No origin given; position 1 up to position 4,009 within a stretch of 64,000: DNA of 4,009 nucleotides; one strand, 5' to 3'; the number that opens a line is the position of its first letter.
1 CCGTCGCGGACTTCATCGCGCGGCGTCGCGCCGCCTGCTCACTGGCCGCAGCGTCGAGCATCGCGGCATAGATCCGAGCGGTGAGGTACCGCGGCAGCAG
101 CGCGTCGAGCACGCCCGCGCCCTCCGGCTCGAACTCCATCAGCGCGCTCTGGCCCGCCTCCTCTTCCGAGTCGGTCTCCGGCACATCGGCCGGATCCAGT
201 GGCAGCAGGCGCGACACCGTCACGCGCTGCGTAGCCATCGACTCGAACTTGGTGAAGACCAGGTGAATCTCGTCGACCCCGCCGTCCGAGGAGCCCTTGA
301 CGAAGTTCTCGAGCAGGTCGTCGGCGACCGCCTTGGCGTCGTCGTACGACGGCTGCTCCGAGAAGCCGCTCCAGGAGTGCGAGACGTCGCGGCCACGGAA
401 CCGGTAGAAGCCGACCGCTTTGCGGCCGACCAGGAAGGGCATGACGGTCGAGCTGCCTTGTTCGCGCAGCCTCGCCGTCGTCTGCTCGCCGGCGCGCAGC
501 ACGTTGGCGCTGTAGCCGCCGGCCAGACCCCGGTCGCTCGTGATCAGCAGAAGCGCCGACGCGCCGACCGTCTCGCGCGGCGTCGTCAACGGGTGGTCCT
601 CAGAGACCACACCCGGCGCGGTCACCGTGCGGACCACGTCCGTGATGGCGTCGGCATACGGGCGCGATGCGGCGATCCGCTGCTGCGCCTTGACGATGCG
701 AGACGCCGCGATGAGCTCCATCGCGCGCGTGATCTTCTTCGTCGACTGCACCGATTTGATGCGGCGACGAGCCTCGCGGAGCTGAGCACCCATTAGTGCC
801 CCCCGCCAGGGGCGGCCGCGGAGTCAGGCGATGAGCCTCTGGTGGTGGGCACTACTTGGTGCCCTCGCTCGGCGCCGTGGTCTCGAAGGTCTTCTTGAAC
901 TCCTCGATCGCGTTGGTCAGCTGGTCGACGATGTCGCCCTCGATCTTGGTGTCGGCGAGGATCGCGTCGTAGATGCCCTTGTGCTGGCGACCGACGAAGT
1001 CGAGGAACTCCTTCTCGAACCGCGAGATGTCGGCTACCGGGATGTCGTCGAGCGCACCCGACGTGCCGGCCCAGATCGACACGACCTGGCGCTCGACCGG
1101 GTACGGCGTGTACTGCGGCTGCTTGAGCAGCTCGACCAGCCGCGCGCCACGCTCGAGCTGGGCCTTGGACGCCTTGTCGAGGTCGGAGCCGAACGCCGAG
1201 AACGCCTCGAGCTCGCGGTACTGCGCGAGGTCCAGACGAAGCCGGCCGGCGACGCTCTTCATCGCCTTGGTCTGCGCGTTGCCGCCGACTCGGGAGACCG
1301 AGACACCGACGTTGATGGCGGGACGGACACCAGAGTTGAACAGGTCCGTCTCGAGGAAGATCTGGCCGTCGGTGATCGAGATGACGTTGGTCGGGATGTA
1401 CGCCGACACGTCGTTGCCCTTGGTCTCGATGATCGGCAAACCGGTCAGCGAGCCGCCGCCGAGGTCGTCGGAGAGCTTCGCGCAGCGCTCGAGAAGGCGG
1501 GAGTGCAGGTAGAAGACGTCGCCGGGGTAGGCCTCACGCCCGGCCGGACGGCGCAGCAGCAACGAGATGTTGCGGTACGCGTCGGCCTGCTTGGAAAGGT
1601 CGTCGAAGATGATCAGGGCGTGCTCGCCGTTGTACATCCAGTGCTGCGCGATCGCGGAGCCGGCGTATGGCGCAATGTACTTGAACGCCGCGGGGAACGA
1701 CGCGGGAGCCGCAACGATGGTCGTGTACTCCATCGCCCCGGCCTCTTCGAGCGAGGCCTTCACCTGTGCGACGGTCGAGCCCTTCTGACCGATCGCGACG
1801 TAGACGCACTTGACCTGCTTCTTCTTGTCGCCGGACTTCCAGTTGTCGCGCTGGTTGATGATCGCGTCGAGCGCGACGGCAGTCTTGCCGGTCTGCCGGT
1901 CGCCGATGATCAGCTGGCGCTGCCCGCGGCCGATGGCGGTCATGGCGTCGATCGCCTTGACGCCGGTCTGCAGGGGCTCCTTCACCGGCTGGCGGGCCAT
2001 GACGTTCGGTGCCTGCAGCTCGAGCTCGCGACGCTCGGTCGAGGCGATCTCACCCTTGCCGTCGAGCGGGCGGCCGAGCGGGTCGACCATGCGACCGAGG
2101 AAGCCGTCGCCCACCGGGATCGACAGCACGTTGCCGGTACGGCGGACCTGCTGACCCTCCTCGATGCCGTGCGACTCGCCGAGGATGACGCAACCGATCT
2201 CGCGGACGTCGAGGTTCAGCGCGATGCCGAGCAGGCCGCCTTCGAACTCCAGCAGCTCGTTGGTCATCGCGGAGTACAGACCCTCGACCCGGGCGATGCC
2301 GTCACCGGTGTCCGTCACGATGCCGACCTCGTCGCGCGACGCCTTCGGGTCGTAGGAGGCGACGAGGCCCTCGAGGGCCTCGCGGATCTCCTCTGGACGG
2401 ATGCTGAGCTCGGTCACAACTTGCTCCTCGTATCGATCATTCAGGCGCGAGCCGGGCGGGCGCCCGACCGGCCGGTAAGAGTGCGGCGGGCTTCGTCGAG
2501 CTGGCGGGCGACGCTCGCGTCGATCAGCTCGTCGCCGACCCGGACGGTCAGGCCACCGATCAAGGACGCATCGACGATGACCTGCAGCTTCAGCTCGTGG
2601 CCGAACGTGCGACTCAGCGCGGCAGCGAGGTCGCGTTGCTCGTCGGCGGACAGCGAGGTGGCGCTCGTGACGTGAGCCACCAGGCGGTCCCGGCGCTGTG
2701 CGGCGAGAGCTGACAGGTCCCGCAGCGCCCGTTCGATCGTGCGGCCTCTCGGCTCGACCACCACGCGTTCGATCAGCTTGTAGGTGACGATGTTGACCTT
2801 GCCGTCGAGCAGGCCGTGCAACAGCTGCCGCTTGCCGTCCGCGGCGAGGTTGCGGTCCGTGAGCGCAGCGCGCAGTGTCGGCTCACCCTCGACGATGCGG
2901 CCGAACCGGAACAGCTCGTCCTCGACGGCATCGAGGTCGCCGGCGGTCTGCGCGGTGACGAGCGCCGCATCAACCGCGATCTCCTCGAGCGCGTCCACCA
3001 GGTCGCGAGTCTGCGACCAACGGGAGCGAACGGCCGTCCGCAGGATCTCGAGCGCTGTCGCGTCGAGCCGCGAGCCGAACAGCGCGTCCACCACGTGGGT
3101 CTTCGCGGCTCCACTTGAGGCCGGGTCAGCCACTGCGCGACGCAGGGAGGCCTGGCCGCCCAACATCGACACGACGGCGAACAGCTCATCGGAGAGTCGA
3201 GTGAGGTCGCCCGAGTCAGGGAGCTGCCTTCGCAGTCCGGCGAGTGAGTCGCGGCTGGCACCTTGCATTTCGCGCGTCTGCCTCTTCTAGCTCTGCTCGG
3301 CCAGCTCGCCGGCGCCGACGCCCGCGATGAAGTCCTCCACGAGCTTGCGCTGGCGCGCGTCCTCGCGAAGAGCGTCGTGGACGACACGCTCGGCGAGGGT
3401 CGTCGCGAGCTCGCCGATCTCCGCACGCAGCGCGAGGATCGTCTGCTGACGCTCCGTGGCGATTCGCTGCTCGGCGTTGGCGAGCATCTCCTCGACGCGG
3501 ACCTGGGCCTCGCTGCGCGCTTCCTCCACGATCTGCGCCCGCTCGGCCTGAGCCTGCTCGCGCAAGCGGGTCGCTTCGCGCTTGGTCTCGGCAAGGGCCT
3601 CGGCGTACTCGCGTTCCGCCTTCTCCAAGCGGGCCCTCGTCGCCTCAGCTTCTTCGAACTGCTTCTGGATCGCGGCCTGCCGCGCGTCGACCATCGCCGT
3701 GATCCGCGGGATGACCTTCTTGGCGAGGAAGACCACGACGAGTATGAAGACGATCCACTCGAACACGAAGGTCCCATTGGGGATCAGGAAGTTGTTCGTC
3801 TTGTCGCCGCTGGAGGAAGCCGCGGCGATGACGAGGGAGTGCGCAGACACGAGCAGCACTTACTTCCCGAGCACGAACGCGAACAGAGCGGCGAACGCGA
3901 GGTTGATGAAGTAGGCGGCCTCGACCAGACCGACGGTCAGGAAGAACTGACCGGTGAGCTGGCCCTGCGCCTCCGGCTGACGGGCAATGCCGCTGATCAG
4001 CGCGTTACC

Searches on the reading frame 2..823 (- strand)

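Call 40: search_protein_families(library=pfam, max_evalue=0.00001, proteins=[window:2-823:-])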
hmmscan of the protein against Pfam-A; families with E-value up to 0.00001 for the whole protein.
window:2-823:- (274 aa): 1 family
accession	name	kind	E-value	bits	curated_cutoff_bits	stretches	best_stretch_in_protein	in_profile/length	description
PF00231.24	ATP-synt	-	8e-74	249.3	39.9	1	14-274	1-249/285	ATP synthase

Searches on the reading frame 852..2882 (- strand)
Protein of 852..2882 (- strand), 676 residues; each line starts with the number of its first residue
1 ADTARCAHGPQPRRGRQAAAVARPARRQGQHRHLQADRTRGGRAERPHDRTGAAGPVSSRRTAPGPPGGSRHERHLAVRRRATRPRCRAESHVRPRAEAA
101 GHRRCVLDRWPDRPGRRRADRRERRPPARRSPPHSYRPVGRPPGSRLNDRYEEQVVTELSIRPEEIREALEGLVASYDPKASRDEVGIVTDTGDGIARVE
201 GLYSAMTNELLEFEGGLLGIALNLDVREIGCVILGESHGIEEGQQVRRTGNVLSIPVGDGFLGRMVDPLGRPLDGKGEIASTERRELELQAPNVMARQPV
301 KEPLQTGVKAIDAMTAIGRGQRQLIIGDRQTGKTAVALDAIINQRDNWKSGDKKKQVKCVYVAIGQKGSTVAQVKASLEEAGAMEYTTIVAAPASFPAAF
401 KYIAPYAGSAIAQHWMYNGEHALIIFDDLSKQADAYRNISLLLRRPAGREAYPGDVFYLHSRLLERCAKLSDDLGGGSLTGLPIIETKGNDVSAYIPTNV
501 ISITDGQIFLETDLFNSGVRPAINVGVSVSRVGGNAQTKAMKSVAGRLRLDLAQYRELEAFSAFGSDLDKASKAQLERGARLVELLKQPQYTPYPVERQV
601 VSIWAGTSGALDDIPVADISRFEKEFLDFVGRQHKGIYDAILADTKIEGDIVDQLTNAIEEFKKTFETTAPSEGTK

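Call 40: search_protein_families(library=pfam, max_evalue=0.00001, proteins=[window:852-2882:-])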
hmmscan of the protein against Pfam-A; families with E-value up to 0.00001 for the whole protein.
window:852-2882:- (676 aa): 3 families
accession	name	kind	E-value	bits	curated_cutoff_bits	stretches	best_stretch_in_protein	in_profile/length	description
PF00006.31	ATP-synt_ab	-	1.1e-75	254.4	29.5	1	307-530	1-213/213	ATP synthase alpha/beta family, nucleotide-binding domain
PF00306.32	ATP-synt_ab_C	-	1.2e-47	161.8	27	1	537-662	1-126/126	ATP synthase alpha/beta chain, C terminal domain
PF02874.29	ATP-synt_ab_N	-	1.7e-14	54.5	20.9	1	185-250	4-69/69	ATP synthase alpha/beta family, beta-barrel domain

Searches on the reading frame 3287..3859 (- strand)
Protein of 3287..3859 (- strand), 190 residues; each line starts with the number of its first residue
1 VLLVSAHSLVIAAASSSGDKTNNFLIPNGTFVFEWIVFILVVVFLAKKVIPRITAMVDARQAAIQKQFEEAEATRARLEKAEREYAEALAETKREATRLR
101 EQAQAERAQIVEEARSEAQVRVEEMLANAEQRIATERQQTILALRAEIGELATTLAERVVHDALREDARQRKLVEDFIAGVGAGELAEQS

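Call 40: search_protein_families(library=pfam, max_evalue=0.00001, proteins=[window:3287-3859:-])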
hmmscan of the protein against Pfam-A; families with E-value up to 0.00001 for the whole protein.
window:3287-3859:- (190 aa): 1 family
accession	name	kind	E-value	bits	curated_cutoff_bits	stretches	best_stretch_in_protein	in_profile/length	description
PF00430.23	ATP-synt_B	-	7.9e-23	81.4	28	1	30-159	1-130/132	ATP synthase B/B' CF(0)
